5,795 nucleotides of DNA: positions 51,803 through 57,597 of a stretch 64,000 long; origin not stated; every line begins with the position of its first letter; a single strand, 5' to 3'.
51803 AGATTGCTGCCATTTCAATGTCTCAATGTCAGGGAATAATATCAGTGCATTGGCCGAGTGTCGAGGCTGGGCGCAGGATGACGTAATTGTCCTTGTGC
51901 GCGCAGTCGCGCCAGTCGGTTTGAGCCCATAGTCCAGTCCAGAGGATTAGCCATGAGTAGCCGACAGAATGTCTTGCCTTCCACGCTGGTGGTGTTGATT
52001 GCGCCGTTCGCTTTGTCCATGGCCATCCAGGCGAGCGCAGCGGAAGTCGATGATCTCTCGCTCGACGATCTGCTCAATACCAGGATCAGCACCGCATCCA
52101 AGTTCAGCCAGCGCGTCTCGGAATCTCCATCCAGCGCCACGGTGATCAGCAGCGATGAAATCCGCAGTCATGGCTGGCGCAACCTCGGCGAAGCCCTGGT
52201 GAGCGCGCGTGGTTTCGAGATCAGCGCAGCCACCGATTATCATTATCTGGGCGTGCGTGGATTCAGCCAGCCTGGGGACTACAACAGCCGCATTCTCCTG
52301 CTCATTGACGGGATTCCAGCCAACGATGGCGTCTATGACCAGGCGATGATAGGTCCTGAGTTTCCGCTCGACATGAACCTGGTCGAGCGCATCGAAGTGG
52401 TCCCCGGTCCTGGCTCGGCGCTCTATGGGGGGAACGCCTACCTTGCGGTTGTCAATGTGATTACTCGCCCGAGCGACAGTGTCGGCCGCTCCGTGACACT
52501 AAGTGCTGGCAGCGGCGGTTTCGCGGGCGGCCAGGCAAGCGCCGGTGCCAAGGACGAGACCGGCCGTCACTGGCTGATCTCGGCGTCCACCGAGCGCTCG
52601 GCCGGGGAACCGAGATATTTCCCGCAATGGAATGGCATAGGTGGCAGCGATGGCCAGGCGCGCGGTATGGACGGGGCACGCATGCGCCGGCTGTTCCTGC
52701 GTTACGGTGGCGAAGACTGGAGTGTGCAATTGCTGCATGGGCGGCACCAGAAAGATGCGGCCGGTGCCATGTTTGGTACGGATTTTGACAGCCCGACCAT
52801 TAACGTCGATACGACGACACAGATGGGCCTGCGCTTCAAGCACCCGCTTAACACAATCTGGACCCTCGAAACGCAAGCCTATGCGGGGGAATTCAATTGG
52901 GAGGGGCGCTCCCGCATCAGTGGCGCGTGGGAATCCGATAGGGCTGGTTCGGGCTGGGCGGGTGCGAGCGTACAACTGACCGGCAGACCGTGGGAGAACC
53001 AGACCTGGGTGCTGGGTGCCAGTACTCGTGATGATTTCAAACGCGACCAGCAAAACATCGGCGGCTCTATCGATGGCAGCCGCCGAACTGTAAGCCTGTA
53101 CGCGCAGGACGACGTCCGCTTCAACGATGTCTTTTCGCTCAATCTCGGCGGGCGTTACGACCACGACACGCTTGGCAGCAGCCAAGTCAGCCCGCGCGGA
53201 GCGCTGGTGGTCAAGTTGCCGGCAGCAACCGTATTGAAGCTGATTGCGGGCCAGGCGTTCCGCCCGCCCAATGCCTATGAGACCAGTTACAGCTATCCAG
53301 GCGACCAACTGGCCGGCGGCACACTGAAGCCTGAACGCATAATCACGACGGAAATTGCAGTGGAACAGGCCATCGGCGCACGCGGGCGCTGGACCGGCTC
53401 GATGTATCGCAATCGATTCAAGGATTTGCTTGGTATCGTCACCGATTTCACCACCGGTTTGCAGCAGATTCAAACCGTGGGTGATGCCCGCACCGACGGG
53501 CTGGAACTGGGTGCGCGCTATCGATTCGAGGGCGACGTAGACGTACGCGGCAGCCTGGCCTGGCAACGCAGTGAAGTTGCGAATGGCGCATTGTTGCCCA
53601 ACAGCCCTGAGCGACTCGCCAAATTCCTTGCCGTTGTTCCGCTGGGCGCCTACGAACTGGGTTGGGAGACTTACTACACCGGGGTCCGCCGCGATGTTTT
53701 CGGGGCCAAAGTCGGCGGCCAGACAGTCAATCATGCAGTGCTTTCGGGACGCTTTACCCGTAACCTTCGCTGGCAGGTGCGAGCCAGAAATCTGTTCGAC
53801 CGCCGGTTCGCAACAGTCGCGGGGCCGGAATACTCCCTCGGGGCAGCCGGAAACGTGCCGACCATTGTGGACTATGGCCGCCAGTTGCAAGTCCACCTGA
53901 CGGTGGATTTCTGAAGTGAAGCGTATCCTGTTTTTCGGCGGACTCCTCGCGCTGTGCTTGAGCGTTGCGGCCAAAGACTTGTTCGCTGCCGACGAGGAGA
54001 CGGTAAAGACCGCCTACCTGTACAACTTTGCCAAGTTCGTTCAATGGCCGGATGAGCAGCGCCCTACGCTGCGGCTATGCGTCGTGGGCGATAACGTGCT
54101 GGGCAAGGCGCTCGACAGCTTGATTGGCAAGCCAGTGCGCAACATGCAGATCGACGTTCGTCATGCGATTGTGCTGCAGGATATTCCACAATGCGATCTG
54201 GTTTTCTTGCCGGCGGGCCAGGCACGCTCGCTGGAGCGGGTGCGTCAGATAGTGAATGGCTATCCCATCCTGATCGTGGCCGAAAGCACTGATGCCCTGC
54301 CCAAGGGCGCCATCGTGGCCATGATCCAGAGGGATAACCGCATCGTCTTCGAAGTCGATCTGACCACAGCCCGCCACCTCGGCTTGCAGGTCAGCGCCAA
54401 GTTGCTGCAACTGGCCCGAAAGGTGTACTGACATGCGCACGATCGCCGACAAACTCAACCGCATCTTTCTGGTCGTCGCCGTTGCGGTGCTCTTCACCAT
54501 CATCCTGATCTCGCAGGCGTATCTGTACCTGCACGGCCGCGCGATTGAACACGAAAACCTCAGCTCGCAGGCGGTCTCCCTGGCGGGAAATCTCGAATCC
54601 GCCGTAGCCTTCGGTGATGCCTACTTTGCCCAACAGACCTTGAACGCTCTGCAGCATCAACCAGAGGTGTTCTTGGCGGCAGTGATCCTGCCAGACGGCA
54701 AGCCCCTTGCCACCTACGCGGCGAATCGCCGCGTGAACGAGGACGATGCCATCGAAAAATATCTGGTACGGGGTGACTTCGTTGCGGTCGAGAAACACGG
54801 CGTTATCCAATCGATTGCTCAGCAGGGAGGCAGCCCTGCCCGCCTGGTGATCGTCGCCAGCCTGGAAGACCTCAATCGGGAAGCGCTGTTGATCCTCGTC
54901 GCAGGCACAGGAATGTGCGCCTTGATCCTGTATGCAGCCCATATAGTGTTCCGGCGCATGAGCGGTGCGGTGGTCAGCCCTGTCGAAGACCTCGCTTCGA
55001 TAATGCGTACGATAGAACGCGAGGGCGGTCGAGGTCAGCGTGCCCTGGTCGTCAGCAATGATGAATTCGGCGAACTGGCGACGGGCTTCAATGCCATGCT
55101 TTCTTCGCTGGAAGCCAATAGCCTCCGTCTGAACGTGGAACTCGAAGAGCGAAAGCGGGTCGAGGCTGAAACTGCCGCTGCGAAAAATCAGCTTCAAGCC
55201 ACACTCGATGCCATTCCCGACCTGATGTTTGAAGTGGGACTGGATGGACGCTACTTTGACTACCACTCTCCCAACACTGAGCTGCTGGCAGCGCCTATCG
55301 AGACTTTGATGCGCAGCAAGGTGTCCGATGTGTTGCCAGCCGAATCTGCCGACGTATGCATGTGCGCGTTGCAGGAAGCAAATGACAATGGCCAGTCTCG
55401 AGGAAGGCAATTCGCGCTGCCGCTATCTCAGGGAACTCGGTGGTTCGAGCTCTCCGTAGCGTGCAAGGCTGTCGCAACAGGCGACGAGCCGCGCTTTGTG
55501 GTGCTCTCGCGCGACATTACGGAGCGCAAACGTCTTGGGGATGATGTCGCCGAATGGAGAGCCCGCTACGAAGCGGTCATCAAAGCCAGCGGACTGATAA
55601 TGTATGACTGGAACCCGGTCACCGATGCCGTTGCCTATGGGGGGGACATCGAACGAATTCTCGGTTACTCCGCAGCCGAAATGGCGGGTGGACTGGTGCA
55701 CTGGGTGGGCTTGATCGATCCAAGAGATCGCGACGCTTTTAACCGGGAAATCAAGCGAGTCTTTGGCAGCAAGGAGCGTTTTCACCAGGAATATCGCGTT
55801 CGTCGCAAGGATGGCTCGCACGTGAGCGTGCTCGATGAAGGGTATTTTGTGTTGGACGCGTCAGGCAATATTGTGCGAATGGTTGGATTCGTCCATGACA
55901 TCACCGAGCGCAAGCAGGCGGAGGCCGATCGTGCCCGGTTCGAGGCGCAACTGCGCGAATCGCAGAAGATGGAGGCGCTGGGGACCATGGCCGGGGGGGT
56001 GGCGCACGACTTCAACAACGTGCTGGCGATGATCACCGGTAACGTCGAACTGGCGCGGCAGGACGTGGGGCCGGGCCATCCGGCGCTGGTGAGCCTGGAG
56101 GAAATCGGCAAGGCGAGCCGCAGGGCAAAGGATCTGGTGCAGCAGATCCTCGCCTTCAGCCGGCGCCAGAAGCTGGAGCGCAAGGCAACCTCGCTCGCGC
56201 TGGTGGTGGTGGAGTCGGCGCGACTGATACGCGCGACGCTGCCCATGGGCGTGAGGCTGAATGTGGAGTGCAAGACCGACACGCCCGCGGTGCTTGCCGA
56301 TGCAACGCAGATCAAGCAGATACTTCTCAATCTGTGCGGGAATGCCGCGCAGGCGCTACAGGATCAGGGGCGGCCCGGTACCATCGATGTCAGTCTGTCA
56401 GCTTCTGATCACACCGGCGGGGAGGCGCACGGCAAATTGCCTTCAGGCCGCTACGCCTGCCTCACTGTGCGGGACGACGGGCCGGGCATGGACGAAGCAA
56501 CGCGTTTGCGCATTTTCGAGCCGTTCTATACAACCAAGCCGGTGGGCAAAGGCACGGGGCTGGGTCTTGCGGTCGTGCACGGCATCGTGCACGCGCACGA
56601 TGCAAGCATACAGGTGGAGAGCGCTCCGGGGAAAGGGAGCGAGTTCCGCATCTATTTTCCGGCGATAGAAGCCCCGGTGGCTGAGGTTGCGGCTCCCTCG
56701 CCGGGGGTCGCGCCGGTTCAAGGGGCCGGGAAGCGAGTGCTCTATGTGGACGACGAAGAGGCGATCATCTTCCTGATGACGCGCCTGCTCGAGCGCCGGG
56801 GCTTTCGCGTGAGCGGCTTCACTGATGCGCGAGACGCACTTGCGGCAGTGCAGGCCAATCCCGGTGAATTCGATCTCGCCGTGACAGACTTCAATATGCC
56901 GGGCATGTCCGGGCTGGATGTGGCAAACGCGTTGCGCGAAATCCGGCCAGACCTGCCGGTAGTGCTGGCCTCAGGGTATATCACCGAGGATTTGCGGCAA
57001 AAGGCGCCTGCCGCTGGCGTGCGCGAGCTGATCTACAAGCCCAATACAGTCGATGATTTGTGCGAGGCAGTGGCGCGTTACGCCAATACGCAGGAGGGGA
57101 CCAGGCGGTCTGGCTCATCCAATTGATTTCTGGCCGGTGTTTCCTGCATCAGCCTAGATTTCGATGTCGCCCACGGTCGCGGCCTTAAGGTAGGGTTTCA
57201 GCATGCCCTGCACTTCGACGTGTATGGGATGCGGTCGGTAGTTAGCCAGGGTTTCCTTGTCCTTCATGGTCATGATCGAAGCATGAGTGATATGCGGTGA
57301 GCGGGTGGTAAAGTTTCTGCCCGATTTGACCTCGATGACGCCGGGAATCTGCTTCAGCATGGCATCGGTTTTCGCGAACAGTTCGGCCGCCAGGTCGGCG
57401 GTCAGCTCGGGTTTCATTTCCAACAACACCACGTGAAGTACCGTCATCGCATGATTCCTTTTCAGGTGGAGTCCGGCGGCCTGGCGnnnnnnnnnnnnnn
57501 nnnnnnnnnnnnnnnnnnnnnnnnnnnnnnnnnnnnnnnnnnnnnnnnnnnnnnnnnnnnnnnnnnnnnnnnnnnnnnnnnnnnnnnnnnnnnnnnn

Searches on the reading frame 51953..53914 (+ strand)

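Call 4: search_protein_families(library=pfam, proteins=[window:51953-53914:+])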
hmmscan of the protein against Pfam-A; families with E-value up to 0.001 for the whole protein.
window:51953-53914:+ (653 aa): 3 families
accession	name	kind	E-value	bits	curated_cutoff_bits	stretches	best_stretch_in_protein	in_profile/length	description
PF00593.30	TonB_dep_Rec_b-barrel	-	9.6e-36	125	27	1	280-614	54-436/436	TonB dependent receptor-like, beta-barrel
PF07715.20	Plug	-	9.7e-18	65.1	23.9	1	55-162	2-103/107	TonB-dependent Receptor Plug Domain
PF25183.1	OMP_b-brl_4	-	0.00044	19.2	30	0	350-407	342-395/838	Outer membrane beta barrel domain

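Call 62: search_protein_families(library=ncbifam, proteins=[window:51953-53914:+], max_evalue=0.01)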
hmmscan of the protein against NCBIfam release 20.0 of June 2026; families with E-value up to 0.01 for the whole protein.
window:51953-53914:+ (653 aa): 26 families (the best 25 are shown)
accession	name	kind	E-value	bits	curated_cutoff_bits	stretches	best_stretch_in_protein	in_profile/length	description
TIGR01783.1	TonB-siderophor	subfamily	4.9e-38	131.2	223.5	2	377-653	360-649/649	TonB-dependent siderophore receptor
NF053590.1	TonB_dep_TOL0244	equivalog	1.5e-34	119.6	645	1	32-542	2-496/604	TOL_0244 family TonB-dependent receptor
TIGR01779.1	TonB-B12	equivalog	2e-32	112.5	599.7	1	22-624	11-598/614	TonB-dependent vitamin B12 receptor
TIGR01785.1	TonB-hemin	subfamily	3.4e-31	108.4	316.85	2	47-214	7-179/677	TonB-dependent heme/hemoglobin receptor family protein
NF010010.0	PRK13483.1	equivalog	1.7e-29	102.4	927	2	22-173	16-164/660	ligand-gated channel protein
TIGR01786.1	TonB-hemlactrns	subfamily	1.8e-26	92.7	323.75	2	366-541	375-588/719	TonB-dependent hemoglobin/transferrin/lactoferrin family receptor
NF010012.0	PRK13486.1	equivalog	8.1e-20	70.7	924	2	43-174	27-160/696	TonB-dependent receptor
NF050067.1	TonBEntbctnRecCfrA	equivalog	1.7e-18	66.3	1200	2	39-181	24-168/698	TonB-dependent ferric enterobactin receptor CfrA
NF010011.0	PRK13484.1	equivalog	1.9e-18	66.1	1197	1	36-179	25-166/682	IreA family TonB-dependent siderophore receptor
NF010038.0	PRK13513.1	equivalog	2.2e-18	66.2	942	1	23-174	19-167/659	ligand-gated channel protein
NF007926.1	PRK10641.1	equivalog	4.6e-18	65.1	836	2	22-191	12-172/617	TonB-dependent vitamin B12 receptor BtuB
NF007478.2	PRK10064.1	equivalog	3.4e-17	62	745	1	34-173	23-159/663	catecholate siderophore receptor CirA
NF041535.1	TonB_rec_PqqU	equivalog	2.8e-15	55.7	1200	2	56-174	14-132/676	TonB-dependent receptor PqqU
NF007465.0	PRK10044.1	equivalog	5.5e-14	51.3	803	1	44-204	65-221/726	ferrichrome porin FhuA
NF007349.0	PRK09840.1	equivalog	1.5e-12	46.3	686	1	12-190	21-194/760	catecholate siderophore receptor Fiu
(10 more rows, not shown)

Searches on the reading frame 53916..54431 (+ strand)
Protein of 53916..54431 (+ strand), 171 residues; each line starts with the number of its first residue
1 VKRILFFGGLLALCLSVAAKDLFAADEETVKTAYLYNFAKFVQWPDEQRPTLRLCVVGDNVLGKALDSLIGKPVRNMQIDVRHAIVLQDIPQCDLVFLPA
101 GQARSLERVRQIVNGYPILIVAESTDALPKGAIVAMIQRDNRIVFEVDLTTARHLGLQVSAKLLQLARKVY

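Call 45: search_protein_families(library=pfam, proteins=[window:53916-54431:+])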
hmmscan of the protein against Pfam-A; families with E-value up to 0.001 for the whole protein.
window:53916-54431:+ (171 aa): 1 family
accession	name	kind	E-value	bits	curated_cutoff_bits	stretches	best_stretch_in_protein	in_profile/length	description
PF13689.11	DUF4154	-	7.8e-39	133.5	24.9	1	29-168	2-143/143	YfiR/HmsC-like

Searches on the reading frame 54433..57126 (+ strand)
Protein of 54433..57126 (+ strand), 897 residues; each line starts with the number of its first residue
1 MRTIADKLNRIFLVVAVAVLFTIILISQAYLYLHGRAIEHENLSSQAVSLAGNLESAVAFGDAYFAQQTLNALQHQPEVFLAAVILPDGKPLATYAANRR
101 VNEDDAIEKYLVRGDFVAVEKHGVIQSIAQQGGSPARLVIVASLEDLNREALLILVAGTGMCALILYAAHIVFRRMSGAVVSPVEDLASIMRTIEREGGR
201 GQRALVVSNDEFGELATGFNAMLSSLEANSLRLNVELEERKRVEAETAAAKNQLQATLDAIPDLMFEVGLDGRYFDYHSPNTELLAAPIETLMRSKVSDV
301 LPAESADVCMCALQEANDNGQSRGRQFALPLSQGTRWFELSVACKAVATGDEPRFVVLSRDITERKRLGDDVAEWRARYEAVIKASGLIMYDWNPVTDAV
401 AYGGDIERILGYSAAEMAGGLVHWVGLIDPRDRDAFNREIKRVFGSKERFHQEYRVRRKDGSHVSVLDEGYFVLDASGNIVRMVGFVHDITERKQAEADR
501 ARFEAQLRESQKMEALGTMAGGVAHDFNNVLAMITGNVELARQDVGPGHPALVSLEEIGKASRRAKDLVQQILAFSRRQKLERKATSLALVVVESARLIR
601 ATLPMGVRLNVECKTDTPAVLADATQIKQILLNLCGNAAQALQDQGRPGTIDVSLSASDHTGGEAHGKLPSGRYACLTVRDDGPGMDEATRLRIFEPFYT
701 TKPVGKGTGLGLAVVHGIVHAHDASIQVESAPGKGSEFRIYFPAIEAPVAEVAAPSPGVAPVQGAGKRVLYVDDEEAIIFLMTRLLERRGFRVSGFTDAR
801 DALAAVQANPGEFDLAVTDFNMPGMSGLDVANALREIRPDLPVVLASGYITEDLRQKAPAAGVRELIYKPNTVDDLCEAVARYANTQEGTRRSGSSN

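Call 45: search_protein_families(library=pfam, proteins=[window:54433-57126:+])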
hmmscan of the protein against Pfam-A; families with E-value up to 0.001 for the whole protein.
window:54433-57126:+ (897 aa): 9 families
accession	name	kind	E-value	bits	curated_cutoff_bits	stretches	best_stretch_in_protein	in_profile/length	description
PF02518.31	HATPase_c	-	9.1e-24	84.5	26.4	1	623-744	2-109/111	Histidine kinase-, DNA gyrase B-, and HSP90-like ATPase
PF00072.30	Response_reg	-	1.7e-22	80.1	30.2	1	769-880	1-110/111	Response regulator receiver domain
PF08447.18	PAS_3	-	1.7e-18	67.1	25.6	1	405-487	7-89/89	PAS fold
PF08448.16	PAS_4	-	3.9e-15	56.5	23.1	2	258-367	1-110/110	PAS fold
PF17152.10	CHASE8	-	2.5e-13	50.6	27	1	40-114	6-79/102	Periplasmic sensor domain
PF00989.32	PAS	-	1.6e-09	38.2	22.6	0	379-490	3-113/113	PAS fold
PF00672.30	HAMP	-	3.2e-08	34.2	25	1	176-227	2-52/53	HAMP domain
PF13426.13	PAS_9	-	4.4e-08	33.8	27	1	407-492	21-103/103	PAS domain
PF00512.31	HisKA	-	8.9e-07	29.3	26.9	1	516-579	2-64/66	His Kinase A (phospho-acceptor) domain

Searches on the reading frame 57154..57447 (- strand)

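Call 45: search_protein_families(library=pfam, proteins=[window:57154-57447:-])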
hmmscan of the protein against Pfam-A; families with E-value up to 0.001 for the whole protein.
window:57154-57447:- (97 aa): 1 family
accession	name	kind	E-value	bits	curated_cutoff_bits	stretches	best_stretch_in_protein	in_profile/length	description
PF07876.18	Dabb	-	9.4e-16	58.7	25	1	4-96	2-95/96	Stress responsive A/B Barrel Domain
